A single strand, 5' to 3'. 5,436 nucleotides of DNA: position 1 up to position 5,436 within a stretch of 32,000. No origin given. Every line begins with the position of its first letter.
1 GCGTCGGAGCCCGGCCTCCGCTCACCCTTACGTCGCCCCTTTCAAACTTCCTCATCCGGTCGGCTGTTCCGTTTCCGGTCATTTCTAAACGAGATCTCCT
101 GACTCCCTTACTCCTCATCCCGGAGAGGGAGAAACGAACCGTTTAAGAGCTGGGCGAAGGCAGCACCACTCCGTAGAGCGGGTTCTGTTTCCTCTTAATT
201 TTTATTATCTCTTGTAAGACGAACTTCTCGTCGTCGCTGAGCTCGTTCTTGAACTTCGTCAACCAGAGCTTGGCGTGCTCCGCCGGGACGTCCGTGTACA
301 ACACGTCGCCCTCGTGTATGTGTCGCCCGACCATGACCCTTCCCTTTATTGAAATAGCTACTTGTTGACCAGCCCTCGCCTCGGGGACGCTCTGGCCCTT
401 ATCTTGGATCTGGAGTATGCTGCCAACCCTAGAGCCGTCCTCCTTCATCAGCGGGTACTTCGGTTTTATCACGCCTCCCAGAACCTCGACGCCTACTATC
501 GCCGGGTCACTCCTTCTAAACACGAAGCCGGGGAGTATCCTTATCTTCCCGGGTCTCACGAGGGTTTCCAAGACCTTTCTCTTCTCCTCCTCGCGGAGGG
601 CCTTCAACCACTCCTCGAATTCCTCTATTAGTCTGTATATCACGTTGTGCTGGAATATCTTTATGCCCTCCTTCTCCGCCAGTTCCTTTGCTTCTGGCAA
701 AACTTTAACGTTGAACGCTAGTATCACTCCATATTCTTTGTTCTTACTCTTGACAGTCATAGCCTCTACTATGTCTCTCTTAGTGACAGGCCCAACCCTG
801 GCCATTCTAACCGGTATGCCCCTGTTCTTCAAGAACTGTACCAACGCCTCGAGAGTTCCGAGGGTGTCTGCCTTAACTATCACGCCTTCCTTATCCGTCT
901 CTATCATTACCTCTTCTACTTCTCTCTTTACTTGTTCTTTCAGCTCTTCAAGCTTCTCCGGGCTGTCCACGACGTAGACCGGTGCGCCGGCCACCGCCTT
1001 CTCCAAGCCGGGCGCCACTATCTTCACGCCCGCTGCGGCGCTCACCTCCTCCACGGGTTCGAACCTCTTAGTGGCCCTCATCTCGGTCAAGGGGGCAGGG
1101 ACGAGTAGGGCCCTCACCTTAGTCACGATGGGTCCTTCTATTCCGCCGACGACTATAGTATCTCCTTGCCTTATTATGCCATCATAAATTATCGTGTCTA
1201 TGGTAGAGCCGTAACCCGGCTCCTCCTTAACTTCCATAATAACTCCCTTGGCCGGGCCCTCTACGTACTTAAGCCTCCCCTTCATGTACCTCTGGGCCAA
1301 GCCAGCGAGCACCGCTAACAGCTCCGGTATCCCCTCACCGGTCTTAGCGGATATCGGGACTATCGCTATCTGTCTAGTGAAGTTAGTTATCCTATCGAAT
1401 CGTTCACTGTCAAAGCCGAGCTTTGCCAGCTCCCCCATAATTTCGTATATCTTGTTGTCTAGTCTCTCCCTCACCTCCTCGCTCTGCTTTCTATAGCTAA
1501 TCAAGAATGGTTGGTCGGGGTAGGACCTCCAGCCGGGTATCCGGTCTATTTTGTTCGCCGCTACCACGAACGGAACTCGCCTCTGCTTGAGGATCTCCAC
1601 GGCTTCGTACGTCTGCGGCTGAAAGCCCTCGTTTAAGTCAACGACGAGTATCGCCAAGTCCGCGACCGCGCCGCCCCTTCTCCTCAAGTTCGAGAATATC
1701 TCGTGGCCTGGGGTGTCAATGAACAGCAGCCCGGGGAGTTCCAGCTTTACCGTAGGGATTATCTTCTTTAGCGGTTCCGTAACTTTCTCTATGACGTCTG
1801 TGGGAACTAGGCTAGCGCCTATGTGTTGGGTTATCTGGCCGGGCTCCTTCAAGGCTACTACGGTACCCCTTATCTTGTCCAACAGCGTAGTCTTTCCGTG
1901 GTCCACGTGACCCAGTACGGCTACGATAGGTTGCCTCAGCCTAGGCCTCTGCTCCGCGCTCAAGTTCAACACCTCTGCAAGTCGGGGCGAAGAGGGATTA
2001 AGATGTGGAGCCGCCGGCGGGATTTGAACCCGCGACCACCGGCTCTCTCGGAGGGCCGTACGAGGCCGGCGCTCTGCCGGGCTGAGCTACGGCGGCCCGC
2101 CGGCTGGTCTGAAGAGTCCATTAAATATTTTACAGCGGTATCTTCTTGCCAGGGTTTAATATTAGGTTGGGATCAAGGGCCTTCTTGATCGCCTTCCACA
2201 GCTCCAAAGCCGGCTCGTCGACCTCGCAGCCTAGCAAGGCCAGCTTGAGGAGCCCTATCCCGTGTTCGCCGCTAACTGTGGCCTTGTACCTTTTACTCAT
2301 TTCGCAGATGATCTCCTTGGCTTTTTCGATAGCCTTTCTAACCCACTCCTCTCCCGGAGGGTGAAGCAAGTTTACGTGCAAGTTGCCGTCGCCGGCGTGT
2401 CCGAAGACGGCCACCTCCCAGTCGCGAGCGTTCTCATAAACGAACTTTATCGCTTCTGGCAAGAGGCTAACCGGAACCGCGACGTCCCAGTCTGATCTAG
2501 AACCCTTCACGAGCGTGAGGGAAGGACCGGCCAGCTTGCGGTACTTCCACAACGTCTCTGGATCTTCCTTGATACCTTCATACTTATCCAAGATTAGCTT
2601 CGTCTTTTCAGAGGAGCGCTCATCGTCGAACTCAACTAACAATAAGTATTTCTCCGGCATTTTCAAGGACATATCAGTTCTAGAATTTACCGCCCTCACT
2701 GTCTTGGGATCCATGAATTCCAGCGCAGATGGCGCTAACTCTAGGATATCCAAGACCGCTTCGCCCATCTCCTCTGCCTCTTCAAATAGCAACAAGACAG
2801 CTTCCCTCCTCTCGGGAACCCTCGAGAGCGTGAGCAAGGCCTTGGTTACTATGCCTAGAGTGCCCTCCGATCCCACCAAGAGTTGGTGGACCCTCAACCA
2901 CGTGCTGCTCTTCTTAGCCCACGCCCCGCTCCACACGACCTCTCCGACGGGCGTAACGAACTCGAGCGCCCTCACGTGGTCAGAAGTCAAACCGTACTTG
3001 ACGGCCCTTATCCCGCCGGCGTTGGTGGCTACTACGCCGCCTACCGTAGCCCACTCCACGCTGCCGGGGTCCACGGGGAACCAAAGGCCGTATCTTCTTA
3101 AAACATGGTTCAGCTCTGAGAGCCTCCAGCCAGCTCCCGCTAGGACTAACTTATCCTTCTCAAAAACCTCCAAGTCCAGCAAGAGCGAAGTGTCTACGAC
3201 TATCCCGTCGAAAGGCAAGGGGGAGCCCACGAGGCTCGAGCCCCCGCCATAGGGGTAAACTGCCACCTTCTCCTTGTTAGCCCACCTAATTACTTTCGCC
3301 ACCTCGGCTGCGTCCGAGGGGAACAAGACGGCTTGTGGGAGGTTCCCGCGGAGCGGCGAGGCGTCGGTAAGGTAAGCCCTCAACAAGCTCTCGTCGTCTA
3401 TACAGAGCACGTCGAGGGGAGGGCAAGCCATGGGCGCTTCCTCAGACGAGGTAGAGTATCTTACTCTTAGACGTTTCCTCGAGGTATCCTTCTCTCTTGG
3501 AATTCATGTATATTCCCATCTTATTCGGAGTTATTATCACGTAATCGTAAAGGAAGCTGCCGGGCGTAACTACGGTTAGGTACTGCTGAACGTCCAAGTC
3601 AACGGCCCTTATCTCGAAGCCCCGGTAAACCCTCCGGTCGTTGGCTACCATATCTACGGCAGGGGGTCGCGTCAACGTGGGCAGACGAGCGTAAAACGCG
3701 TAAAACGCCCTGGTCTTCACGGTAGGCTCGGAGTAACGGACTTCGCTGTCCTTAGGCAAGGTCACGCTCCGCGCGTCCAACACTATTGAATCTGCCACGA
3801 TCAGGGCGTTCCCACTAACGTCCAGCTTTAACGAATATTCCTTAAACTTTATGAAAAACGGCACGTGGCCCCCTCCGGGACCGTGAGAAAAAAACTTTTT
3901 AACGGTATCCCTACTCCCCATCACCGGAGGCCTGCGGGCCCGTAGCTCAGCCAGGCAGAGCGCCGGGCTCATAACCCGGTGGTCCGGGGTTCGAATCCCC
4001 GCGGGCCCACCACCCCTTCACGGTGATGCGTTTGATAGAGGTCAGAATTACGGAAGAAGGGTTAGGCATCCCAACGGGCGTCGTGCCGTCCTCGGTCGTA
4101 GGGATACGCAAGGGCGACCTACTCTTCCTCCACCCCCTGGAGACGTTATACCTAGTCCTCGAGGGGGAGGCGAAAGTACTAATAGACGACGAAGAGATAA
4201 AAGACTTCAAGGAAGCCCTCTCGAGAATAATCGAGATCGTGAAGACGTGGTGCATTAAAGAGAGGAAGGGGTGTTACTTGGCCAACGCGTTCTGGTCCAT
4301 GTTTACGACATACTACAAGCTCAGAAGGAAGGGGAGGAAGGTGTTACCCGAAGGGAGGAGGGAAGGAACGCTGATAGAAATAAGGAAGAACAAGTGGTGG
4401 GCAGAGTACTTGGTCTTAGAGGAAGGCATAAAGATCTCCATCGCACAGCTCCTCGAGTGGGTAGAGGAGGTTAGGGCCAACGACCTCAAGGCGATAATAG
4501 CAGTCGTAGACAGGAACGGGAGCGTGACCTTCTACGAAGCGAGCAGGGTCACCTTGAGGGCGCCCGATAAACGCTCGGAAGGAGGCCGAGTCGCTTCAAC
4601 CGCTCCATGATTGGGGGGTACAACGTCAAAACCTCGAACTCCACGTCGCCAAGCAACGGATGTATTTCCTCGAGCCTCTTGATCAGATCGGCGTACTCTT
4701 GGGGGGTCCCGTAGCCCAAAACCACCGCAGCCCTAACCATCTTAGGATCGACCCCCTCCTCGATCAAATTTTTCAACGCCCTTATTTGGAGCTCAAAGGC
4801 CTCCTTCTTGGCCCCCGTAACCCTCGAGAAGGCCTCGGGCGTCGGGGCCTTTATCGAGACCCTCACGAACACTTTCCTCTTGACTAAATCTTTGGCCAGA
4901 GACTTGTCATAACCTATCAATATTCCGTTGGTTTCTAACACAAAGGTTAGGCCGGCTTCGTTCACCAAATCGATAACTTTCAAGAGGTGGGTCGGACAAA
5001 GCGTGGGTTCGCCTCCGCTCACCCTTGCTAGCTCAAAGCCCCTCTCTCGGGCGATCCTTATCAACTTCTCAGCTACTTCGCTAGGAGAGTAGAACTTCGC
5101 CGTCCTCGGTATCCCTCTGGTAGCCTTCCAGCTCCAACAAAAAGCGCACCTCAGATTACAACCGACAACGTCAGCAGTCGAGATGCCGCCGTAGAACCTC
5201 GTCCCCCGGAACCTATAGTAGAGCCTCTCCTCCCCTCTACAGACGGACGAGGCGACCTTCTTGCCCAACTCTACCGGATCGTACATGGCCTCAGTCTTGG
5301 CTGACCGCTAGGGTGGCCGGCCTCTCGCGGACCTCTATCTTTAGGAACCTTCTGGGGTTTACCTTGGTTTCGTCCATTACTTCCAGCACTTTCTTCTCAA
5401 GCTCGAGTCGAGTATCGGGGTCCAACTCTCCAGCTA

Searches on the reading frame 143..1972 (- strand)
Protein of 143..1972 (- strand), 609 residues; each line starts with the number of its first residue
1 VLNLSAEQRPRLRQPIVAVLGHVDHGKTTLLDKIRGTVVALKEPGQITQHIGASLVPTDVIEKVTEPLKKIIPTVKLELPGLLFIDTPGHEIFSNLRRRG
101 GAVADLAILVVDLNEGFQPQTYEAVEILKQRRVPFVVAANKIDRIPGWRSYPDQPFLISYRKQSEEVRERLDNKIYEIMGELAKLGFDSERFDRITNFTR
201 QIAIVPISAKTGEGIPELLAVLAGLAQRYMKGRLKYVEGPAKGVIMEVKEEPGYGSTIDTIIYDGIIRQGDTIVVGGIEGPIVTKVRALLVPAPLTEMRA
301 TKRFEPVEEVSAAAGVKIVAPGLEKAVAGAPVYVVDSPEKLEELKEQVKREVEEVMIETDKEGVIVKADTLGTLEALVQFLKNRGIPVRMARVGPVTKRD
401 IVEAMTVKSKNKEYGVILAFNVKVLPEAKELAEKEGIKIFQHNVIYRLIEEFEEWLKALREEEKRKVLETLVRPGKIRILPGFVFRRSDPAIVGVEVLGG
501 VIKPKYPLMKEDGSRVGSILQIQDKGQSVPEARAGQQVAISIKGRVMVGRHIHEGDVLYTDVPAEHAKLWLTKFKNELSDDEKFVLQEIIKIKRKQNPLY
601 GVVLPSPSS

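Call 57: search_protein_families(library=pfam, proteins=[window:143-1972:-], max_evalue=0.001)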
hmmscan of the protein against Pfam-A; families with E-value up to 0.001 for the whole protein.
window:143-1972:- (609 aa): 5 families
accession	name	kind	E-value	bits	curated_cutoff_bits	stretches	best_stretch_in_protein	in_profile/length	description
PF14578.12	GTP_EFTU_D4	-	6.8e-39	132.1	23.8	1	473-559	1-86/86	Elongation factor Tu domain 4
PF00009.33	GTP_EFTU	-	1.1e-34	120.1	26.5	1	16-225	5-185/188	Elongation factor Tu GTP binding domain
PF11987.13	IF-2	-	2e-24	86.2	27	1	343-453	3-117/117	Translation-initiation factor 2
PF01926.29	MMR_HSR1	-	6.7e-08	33.1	21.9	1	17-141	2-113/113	50S ribosome-binding GTPase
PF03144.31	GTP_EFTU_D2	-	9.2e-07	29.6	30.3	1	255-331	1-71/73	Elongation factor Tu domain 2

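Call 61: find_encoding_contigs(protein=window:143-1972:-, flank=10000, max_places=1)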
Protein window:143-1972:- (609 aa): 1 contig read that carries it; 1 place shown.
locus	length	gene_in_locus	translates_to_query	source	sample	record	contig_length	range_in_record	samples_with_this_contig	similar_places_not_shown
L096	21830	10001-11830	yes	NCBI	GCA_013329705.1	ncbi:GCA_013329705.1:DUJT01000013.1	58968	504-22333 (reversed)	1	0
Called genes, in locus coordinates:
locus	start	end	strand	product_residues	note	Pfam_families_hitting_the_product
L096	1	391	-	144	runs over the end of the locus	PF01951:Archease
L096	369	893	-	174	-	PF00994:MoCF_biosynth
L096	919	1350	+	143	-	-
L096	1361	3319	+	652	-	PF17214:KH_TffA, PF00753:Lactamase_B, PF16661:Lactamase_B_6, PF12706:Lactamase_B_2 (weak), PF10996:Beta-Casp, PF07521:RMMBL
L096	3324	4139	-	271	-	PF23381:Beta-prop_IFT122_1st (faint)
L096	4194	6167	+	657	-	PF01751:Toprim (weak), PF01131:Topoisom_bac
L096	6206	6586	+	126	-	-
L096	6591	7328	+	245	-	PF04055:Radical_SAM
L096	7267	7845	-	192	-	PF01974:tRNA_int_endo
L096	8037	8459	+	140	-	-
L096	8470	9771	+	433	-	PF01565:FAD_binding_4, PF02913:FAD-oxidase_C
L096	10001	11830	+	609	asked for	PF00009:GTP_EFTU, PF01926:MMR_HSR1 (weak), PF03144:GTP_EFTU_D2 (weak), PF11987:IF-2, PF14578:GTP_EFTU_D4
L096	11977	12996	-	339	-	PF02885:Glycos_trans_3N, PF00591:Glycos_transf_3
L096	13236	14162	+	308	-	PF00288:GHMP_kinases_N (weak)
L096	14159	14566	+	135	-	PF04307:YdjM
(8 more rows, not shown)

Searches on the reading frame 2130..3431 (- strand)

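Call 57: search_protein_families(library=pfam, proteins=[window:2130-3431:-], max_evalue=0.001)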
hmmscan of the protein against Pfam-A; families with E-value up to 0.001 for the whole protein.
window:2130-3431:- (433 aa): 2 families
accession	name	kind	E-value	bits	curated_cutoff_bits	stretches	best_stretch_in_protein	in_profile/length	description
PF02913.24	FAD-oxidase_C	-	1.3e-42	146.7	21.2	1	206-429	2-247/248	FAD linked oxidases, C-terminal domain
PF01565.28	FAD_binding_4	-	8.3e-40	136.1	26.4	1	32-167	1-137/139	FAD binding domain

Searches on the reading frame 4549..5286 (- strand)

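Call 57: search_protein_families(library=pfam, proteins=[window:4549-5286:-], max_evalue=0.001)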
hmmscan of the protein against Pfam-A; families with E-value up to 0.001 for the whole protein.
window:4549-5286:- (245 aa): 2 families
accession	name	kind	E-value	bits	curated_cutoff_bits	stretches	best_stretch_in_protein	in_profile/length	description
PF04055.27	Radical_SAM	-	1.3e-23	84.5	29.5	1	41-185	5-147/166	Radical SAM superfamily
PF13353.11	Fer4_12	-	0.00018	22.3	22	1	40-134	12-105/137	4Fe-4S single cluster domain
